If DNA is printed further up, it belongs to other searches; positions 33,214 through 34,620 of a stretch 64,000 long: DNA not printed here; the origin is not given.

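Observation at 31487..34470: Mirror-symmetric bidirectional Crp/Fnr promoter driving an NnrS-like gene and a NosD-like/cupin pair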

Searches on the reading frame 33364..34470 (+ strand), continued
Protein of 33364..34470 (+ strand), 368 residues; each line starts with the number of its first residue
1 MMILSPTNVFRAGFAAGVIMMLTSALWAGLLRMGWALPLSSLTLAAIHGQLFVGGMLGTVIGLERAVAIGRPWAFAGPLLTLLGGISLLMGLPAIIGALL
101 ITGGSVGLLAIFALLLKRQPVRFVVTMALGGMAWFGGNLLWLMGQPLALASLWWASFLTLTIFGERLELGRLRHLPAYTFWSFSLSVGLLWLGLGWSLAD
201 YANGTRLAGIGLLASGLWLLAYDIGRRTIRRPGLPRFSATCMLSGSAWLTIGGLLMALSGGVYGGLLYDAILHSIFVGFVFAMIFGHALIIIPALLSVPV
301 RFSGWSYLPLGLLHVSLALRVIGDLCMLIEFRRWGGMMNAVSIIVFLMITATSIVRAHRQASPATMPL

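Call 23: fold_search(model_id=the predicted structure, library=pdb)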
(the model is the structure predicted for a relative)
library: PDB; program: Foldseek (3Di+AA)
matches with E <= 10: 288; with E <= 0.001: 1
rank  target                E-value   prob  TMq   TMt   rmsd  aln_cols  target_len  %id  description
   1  9g83_t                4.9e-04  1.00  0.63  0.51   6.5       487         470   12  Respiratory supercomplex CI1-CIII2-CIV2-(cbb3)1 from alphaproteobacterium (released 2026-02-04)
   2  9g6b_A                1.7e-03  1.00  0.65  0.53   6.1       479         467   12  cbb3-2 NOH complex (released 2026-01-28)
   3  3mk7_A                2.7e-03  1.00  0.63  0.51   6.5       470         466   12  The structure of CBB3 cytochrome oxidase (released 2010-08-04)
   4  4xyd_A                2.9e-03  1.00  0.66  0.57   5.6       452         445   13  Nitric oxide reductase from Roseobacter denitrificans (RdNOR) (released 2016-05-25)
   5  8smr_E                4.8e-03  1.00  0.63  0.52   6.3       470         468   14  cytochrome bc1-cbb3 supercomplex from Pseudomonas aeruginosa (released 2023-10-11)
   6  3mk7_D                5.7e-03  1.00  0.61  0.50   7.2       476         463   12  The structure of CBB3 cytochrome oxidase (released 2010-08-04)
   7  3mk7_G                8.7e-03  1.00  0.61  0.50   6.8       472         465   12  The structure of CBB3 cytochrome oxidase (released 2010-08-04)
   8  6xkw_n                1.1e-02  1.00  0.63  0.51   6.3       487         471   11  R. capsulatus CIII2CIV bipartite super-complex (SC-2A) with CcoH/cy (released 2020-12-30)
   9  9gy6_F                2.2e-02  1.00  0.67  0.48   5.7       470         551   11  Mycobacterial cytochrome bc1:aa3 with inhibitor (released 2025-04-09)
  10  8zgp_A                2.2e-02  1.00  0.54  0.31   8.1       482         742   12  CryoEM structure of dimeric quinol dependent nitric oxide reductase from Neisseria meningitidis (released 2025-05-14)
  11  8hcr_F                3.5e-02  1.00  0.61  0.43   7.0       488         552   12  Cryo-EM structure of the Mycobacterium tuberculosis cytochrome bcc:aa3 supercomplex and a novel inhibitor targeting su (released 2023-05-03)
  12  8gym_C1               4.5e-02  1.00  0.51  0.30   5.5       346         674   13  Cryo-EM structure of Tetrahymena thermophila respiratory mega-complex MC IV2+(I+III2+II)2 (released 2023-06-14)
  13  9buh_Ak               4.9e-02  1.00  0.67  0.51   5.8       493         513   10  Cryo-EM structure of respiratory supercomplex I III IV (released 2025-05-21)
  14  7w5z_C1               5.2e-02  1.00  0.47  0.29   7.1       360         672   12  Cryo-EM structure of Tetrahymena thermophila mitochondrial complex IV, composite dimer model (released 2022-04-06)
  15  8bgw_A                1.1e-01  0.98  0.49  0.27  11.3       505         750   11  CryoEM structure of quinol-dependent Nitric Oxide Reductase (qNOR) from Alcaligenes xylosoxidans at 2.2 A resolution (released 2023-08-16)
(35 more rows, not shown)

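Call 30: find_encoding_contigs(protein=P0043, flank=6000, max_places=2)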
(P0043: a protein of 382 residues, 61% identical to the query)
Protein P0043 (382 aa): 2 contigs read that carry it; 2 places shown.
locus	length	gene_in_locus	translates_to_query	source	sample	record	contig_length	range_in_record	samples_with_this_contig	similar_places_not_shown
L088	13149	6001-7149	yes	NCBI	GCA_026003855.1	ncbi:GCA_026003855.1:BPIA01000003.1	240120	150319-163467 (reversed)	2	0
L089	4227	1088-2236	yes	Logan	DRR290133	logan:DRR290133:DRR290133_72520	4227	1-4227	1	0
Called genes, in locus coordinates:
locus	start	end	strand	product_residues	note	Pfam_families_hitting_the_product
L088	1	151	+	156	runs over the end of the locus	-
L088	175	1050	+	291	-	PF01106:NifU, PF00355:Rieske, PF13806:Rieske_2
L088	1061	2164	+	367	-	PF01436:NHL (faint)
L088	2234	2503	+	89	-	PF01455:HupF_HypC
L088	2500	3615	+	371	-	PF01924:HypD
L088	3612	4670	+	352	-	PF00586:AIRS, PF02769:AIRS_C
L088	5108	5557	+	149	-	PF00115:COX1 (faint)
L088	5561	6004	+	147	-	-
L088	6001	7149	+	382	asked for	-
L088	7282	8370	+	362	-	PF00355:Rieske, PF00848:Ring_hydroxyl_A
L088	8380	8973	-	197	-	PF05685:Uma2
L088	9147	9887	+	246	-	-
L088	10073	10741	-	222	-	PF08843:AbiEii (faint)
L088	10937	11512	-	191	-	PF01923:Cob_adeno_trans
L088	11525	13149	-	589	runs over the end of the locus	PF01336:tRNA_anti-codon, PF00152:tRNA-synt_2, PF02938:GAD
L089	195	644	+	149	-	PF00115:COX1 (faint)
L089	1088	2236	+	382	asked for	-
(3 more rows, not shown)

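Call 31: find_encoding_contigs(protein=P0008, flank=6000, max_places=2)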
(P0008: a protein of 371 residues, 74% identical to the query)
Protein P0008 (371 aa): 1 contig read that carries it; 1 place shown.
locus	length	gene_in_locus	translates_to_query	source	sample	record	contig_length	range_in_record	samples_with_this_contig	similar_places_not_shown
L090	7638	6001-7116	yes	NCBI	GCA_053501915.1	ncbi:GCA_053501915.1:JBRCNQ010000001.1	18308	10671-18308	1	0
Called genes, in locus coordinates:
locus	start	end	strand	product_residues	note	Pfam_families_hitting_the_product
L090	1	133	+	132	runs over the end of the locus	PF13828:DUF4190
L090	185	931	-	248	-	PF02482:Ribosomal_S30AE, PF16321:Ribosom_S30AE_C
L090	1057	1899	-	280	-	PF12706:Lactamase_B_2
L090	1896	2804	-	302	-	PF23023:Anti-Pycsar_Apyc1 (weak), PF00753:Lactamase_B (weak), PF12706:Lactamase_B_2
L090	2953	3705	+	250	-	PF00296:Bac_luciferase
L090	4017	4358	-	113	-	PF07883:Cupin_2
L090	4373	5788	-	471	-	PF05048:NosD (weak), PF13229:Beta_helix, PF05048:NosD, PF13229:Beta_helix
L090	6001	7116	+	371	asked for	-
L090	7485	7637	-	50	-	?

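Call 32: find_encoding_contigs(protein=P0007, flank=6000, max_places=1)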
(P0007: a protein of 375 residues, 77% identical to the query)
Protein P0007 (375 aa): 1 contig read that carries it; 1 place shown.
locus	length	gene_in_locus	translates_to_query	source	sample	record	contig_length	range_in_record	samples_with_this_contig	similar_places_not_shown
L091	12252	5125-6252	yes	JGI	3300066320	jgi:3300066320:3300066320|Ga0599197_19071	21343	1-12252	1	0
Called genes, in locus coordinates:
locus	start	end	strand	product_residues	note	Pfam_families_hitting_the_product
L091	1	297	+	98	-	?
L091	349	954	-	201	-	PF02482:Ribosomal_S30AE, PF16321:Ribosom_S30AE_C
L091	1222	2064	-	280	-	PF12706:Lactamase_B_2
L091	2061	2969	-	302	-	PF23023:Anti-Pycsar_Apyc1 (weak), PF00753:Lactamase_B (weak), PF12706:Lactamase_B_2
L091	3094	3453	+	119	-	PF00296:Bac_luciferase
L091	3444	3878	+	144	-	-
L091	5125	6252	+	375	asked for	-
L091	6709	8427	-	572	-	PF01368:DHH, PF02272:DHHA1, PF17768:RecJ_OB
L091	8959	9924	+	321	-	PF13416:SBP_bac_8, PF13343:SBP_bac_6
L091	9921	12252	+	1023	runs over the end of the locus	PF00672:HAMP, PF00512:HisKA, PF02518:HATPase_c, PF00072:Response_reg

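Call 33: find_encoding_contigs(protein=P0006, flank=6000, max_places=1)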
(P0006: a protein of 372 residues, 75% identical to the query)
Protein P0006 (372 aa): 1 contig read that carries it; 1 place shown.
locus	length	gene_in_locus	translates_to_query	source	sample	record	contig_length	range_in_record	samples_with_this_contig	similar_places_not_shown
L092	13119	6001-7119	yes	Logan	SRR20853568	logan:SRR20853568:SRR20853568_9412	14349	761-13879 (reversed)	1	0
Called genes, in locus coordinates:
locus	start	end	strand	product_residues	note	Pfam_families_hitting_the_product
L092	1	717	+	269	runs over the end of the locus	PF00218:IGPS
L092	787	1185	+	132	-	PF13828:DUF4190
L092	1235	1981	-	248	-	PF02482:Ribosomal_S30AE, PF16321:Ribosom_S30AE_C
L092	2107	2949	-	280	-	PF12706:Lactamase_B_2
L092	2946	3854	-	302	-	PF23023:Anti-Pycsar_Apyc1 (weak), PF00753:Lactamase_B, PF12706:Lactamase_B_2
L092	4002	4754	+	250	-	PF00296:Bac_luciferase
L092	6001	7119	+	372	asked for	-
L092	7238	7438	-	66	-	-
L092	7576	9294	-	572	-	PF01368:DHH, PF02272:DHHA1, PF17768:RecJ_OB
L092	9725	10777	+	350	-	PF13416:SBP_bac_8, PF13531:SBP_bac_11 (faint), PF01547:SBP_bac_1 (weak), PF13343:SBP_bac_6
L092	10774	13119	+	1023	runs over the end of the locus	PF00672:HAMP, PF00512:HisKA, PF02518:HATPase_c, PF00072:Response_reg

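Call 34: find_encoding_contigs(protein=P0003, flank=3000, max_places=1)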
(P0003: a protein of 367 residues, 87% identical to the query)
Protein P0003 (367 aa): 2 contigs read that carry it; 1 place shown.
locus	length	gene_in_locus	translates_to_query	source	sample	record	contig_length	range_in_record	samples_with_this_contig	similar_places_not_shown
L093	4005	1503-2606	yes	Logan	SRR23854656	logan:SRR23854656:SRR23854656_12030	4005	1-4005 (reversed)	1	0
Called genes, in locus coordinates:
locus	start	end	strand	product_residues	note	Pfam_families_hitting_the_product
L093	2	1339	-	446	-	?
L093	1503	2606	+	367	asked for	-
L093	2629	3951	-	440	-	PF07949:YbbR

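Call 57: search_solved_structures(query=L084:1663-2337:-, max_evalue=0.001, show_alignments=2)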
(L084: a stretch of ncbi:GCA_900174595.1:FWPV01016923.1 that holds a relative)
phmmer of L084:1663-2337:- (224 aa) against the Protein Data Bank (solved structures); distinct sequences matched with E-value up to 0.001: 74 (the best 60 are shown).
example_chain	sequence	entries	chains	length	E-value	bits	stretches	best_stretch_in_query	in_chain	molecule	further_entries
4cyd_A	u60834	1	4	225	6.4e-29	104.5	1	31-220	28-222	PROBABLE TRANSCRIPTION REGULATOR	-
4byy_A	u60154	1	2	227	6.5e-29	104.5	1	30-220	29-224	TRANSCRIPTIONAL REGULATOR, CRP/FNR FAMILY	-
3r6s_A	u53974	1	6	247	8.5e-29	104.1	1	30-220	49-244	transcription regulator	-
3d0s_A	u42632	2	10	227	1.8e-27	99.7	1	21-220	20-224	TRANSCRIPTIONAL REGULATORY PROTEIN | PROBABLE TRANSCRIPTIONAL REGULATORY PROTEIN (PROBABLY CRP/ FNR-FAMILY)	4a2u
3mzh_A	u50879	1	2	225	1.9e-27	99.7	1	21-220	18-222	PROBABLE TRANSCRIPTIONAL REGULATORY PROTEIN (PROBABLY CRP/FNR-FAMILY)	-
3h3u_A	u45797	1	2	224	1.9e-27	99.7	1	21-220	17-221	PROBABLE TRANSCRIPTIONAL REGULATORY PROTEIN (PROBABLY CRP/FNR-FAMILY)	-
3i54_A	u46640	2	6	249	2.5e-27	99.3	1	21-220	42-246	Transcriptional regulator, Crp/Fnr family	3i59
4ev0_A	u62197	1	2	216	5.7e-23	85.1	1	17-217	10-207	Transcription regulator, Crp family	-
7ets_A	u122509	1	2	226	5.6e-19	72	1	31-212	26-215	Crp/Fnr family transcriptional regulator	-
3dkw_A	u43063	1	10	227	1.3e-17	67.6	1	23-218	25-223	DNR protein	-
7pza_A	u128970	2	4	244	1.6e-17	67.3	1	24-216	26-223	Putative cAMP-binding protein-catabolite gene activator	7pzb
3h3z_A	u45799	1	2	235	2.6e-17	66.6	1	14-219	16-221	Cyclic nucleotide-binding protein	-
3fx3_A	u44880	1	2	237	2.7e-17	66.6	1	14-219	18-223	Cyclic nucleotide-binding protein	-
4bh9_A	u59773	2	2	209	2.3e-15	60.2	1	27-208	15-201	cAMP-activated global transcriptional regulator CRP | CAMP RECEPTOR PROTEIN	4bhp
1hw5_A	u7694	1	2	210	6.1e-15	58.9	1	26-208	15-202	CATABOLITE GENE ACTIVATOR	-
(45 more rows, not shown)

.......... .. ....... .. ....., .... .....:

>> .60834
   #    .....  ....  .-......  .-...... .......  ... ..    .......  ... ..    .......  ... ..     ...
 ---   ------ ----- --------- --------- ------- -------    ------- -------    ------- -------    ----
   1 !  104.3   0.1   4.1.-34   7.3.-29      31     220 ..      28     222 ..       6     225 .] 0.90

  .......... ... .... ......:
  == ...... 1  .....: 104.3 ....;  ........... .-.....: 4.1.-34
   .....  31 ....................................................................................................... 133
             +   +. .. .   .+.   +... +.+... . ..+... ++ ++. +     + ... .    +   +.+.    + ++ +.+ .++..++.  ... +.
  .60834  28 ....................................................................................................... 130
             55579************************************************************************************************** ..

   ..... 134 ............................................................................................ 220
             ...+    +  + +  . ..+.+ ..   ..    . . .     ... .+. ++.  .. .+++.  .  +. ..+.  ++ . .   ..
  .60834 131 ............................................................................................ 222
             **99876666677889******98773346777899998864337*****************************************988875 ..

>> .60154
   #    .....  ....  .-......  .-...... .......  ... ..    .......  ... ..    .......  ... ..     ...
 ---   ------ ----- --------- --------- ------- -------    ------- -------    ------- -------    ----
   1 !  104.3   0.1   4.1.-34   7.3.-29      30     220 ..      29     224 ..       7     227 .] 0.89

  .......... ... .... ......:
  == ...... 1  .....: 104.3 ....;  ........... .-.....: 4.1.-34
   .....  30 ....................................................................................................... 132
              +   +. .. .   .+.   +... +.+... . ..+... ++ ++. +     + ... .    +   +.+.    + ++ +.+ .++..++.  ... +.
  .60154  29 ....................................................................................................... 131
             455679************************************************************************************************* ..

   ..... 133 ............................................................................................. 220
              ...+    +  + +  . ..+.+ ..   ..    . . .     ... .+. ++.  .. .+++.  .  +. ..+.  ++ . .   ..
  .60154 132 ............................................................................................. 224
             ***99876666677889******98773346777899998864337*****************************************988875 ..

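Call 79: search_protein_families(library=ncbifam, proteins=[L084:323-1369:-, L084:1663-2337:-], max_evalue=0.001)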
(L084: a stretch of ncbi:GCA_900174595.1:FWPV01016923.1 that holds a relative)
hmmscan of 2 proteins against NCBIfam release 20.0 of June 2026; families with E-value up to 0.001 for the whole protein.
L084:323-1369:- (348 aa): 10 families
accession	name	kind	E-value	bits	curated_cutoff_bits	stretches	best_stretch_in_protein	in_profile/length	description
TIGR02376.1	Cu_nitrite_red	equivalog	1.3e-103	346.8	296.3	1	43-341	8-322/326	copper-containing nitrite reductase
TIGR03388.1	ascorbase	equivalog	4.5e-12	45.4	614.8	1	83-230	21-173/542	L-ascorbate oxidase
TIGR01480.1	copper_res_A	subfamily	4.5e-12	45.2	478.95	1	78-201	60-184/593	copper resistance system multicopper oxidase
NF008135.0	PRK10883.1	equivalog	1.4e-08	33.6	581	1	40-181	25-166/471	cell division protein FtsP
TIGR03389.1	laccase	equivalog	4.5e-08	32.3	558.9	1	83-201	23-147/539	laccase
NF008205.1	PRK10965.1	equivalog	2e-06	26.9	525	1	48-180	31-165/529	multicopper oxidase CueO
TIGR04246.1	nitrous_NosZ_Gp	equivalog_domain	4.8e-06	25.1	625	1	95-180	500-578/578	Sec-dependent nitrous-oxide reductase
TIGR03095.1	rusti_cyanin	equivalog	9.7e-06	25.8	146.7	0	144-179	116-148/148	rusticyanin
TIGR02657.1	amicyanin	equivalog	0.00017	21.9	110.2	1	94-163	11-73/83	amicyanin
TIGR03390.1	ascorbOXfungal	equivalog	0.0002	20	445.35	1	87-242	32-191/538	L-ascorbate oxidase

L084:1663-2337:- (224 aa): 12 families
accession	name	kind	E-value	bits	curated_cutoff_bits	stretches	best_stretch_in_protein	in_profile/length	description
NF006901.0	PRK09392.1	equivalog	1.2e-22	80.4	211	1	2-222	2-221/236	transcriptional activator FtrB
NF008732.0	PRK11753.1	equivalog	3.2e-21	75.8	266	1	20-212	13-210/214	cAMP-activated global transcriptional regulator CRP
TIGR03697.1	NtcA_cyano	equivalog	1.3e-15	57.7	244.95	1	39-218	2-188/193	global nitrogen regulator NtcA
NF045989.1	TransRegFnrLRhodb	equivalog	2.5e-15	56.4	300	1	8-213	14-226/245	transcriptional regulator FnrL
NF050806.1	TransRegFixKCaul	equivalog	1.8e-14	53.5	300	1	26-220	19-212/215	transcriptional regulator FixK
NF053664.1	TransRegPtrACyano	equivalog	4.5e-13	48.9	300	1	49-207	28-184/196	Crp/Fnr family transcriptional regulator PtrA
NF050815.1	TransActFtrBCaul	equivalog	5e-12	45.6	300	1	22-222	24-223/251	transcriptional activator FtrB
NF041163.2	encap_f2b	equivalog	3.1e-11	43.1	400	1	9-128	73-194/450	family 2B encapsulin nanocompartment shell protein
NF010499.0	PRK13918.1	equivalog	4.9e-09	36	274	1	29-222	11-201/205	CRP/FNR family transcriptional regulator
NF008365.0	PRK11161.1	subfamily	1.2e-08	34.6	228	1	28-222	45-243/250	fumarate/nitrate reduction transcriptional regulator Fnr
NF007707.0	PRK10402.1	subfamily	9.6e-08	31.9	180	1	28-222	29-218/226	transcriptional regulator YeiL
TIGR03896.1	cyc_nuc_ocin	subfamily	2.8e-05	23.7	161.05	1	16-137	147-268/317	bacteriocin-type transport-associated protein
